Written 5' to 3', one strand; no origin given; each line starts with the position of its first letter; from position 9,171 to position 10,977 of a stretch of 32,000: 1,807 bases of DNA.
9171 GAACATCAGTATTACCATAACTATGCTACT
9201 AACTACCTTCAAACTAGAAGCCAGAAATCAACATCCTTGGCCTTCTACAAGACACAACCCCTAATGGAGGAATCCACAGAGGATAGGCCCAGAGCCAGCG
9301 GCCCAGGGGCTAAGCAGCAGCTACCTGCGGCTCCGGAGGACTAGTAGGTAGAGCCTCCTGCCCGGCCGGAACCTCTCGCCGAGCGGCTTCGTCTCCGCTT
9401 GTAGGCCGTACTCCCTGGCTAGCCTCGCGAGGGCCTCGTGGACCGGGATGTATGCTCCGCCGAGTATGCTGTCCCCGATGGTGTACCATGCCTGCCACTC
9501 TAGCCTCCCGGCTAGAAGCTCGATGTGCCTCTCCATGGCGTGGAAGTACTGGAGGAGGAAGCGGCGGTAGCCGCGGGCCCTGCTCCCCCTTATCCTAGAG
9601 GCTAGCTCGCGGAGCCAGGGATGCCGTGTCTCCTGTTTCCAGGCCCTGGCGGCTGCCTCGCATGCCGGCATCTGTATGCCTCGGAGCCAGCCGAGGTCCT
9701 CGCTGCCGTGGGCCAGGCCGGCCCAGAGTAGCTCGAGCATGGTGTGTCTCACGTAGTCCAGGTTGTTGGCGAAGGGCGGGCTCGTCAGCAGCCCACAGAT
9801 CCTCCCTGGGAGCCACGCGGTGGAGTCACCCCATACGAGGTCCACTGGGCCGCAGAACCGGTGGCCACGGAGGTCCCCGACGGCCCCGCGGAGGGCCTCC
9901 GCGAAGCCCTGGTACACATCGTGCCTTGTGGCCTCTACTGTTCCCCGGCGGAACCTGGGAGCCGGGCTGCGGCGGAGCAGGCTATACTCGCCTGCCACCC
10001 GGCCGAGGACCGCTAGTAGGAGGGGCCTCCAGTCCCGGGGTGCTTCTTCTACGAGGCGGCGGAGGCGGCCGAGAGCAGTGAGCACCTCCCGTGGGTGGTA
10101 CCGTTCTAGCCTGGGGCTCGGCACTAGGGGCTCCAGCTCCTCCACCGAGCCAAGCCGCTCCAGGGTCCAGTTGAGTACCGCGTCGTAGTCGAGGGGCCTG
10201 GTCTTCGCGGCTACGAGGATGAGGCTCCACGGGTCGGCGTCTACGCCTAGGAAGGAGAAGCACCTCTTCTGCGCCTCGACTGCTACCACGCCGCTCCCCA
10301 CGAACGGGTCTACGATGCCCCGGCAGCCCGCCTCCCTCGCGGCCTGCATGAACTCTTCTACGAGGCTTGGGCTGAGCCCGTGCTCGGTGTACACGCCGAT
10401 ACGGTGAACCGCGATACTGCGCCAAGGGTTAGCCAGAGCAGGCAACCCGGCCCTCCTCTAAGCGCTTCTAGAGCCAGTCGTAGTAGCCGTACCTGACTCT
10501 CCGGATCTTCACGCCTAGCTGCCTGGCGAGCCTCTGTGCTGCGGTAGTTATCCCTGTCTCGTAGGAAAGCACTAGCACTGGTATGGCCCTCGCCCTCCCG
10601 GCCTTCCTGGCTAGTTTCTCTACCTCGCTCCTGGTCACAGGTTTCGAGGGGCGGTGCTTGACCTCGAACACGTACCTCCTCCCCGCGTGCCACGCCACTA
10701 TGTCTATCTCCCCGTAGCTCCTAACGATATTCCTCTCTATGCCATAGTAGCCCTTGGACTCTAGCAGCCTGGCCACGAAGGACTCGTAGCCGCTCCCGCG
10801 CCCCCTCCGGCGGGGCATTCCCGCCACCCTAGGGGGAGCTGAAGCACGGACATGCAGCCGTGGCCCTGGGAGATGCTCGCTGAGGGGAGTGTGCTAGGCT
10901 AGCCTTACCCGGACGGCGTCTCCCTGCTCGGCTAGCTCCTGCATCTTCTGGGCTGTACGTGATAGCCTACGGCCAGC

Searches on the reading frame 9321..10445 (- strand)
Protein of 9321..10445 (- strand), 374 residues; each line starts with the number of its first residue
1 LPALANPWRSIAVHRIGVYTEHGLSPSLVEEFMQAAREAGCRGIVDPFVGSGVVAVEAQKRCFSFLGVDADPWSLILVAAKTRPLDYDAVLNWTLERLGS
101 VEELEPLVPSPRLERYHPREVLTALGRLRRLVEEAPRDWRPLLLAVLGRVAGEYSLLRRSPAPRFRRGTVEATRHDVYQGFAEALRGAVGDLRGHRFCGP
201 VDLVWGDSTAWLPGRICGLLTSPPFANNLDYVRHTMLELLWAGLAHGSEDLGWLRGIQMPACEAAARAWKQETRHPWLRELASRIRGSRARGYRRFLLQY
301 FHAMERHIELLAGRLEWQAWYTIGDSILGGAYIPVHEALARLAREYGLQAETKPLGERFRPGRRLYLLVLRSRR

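Call 4: search_protein_families(library=pfam, proteins=[window:9321-10445:-], max_evalue=0.01)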
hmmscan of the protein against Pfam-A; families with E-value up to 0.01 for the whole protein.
window:9321-10445:- (374 aa): 0 families

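Call 5: search_protein_families(library=padloc, proteins=[window:9321-10445:-], max_evalue=0.01)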
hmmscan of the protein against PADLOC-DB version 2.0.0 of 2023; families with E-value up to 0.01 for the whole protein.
window:9321-10445:- (374 aa): 15 families
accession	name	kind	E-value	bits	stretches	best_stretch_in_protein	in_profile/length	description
PDLC03224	MTase_II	-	3.3e-10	37.5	2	19-82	73-135/481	Type II methyltransferase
PDLC03306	MTase_II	-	8.2e-10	36.2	2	219-269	244-294/422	Type II methyltransferase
PDLC03322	MTase_II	-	4e-09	33.9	1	14-89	37-113/446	Type II methyltransferase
PDLC03389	MTase_II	-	9.2e-08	29.2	1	214-350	278-418/445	Type II methyltransferase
PDLC03362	MTase_II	-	2.4e-07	28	2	26-90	55-119/438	Type II methyltransferase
PDLC03360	MTase_II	-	4e-07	27.4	1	28-90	50-114/441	Type II methyltransferase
PDLC03364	MTase_II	-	1.9e-06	25.2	1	42-90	60-108/380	Type II methyltransferase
PDLC03325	MTase_II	-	5.3e-06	23.4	1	43-134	94-181/426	Type II methyltransferase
PDLC03377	MTase_II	-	3.2e-05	20.7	0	24-82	105-163/504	Type II methyltransferase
PDLC03380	MTase_II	-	4.4e-05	20.9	1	42-139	58-147/393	Type II methyltransferase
PDLC03367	MTase_II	-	6.4e-05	19.5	1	43-103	44-104/633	Type II methyltransferase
PDLC03387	MTase_II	-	0.00014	19.1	1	26-72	220-265/289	Type II methyltransferase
PDLC03249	MTase_II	-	0.00025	18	1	12-103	103-201/541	Type II methyltransferase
PDLC03353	MTase_II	-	0.0027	15.3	0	44-70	212-238/260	Type II methyltransferase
PDLC03239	MTase_II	-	0.0046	13.7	0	43-92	95-144/442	Type II methyltransferase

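Call 58: search_protein_families(library=ncbifam, proteins=[window:9321-10445:-], max_evalue=0.01)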
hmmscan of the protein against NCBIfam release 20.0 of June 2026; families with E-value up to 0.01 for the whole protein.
window:9321-10445:- (374 aa): 0 families

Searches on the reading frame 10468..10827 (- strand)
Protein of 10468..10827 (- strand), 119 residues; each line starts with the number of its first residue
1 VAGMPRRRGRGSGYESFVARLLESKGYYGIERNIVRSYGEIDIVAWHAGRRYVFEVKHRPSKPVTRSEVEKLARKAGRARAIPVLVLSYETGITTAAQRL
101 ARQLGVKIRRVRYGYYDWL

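Call 58: search_protein_families(library=ncbifam, proteins=[window:10468-10827:-], max_evalue=0.01)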
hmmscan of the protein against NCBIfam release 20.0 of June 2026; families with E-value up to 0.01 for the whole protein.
window:10468-10827:- (119 aa): 14 families
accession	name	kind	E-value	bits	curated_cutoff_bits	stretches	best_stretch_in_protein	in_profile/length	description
NF009154.0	PRK12497.3-3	equivalog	2.9e-10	40.2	109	1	6-80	8-82/123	YraN family protein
NF011270.0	PRK14677.1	equivalog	1.3e-06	28.7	124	1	15-73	8-68/108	hypothetical protein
NF009150.0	PRK12497.1-3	equivalog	2.1e-06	27.8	81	1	7-62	5-60/118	YraN family protein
NF009152.0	PRK12497.2-4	equivalog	3.2e-06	27.2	111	1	10-73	10-75/114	YraN family protein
TIGR00252.1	TIGR00252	hypoth_equivalog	5.6e-06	26.3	69.05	1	5-61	4-60/123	YraN family protein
NF011281.0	PRK14689.1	equivalog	8.8e-06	25.7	122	1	10-64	10-64/128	hypothetical protein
NF009151.0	PRK12497.1-5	equivalog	9.7e-06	25.9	124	1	10-74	16-80/126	YraN family protein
NF011271.0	PRK14678.1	equivalog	2.8e-05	24.1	172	1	6-65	4-63/120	hypothetical protein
NF011268.0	PRK14675.1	equivalog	0.00014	21.8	180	1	11-63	13-65/127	hypothetical protein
NF011274.0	PRK14681.1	equivalog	0.00027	20.8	207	1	11-63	46-99/158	hypothetical protein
NF011272.0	PRK14679.1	equivalog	0.00098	19.3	168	1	9-76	17-84/129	hypothetical protein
NF011273.0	PRK14680.1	equivalog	0.0023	17.9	199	1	11-68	9-66/134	hypothetical protein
NF009153.0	PRK12497.3-1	equivalog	0.0035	17.5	171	1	15-87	17-91/125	YraN family protein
NF011278.0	PRK14685.1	equivalog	0.0093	16.1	343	0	3-82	38-117/177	hypothetical protein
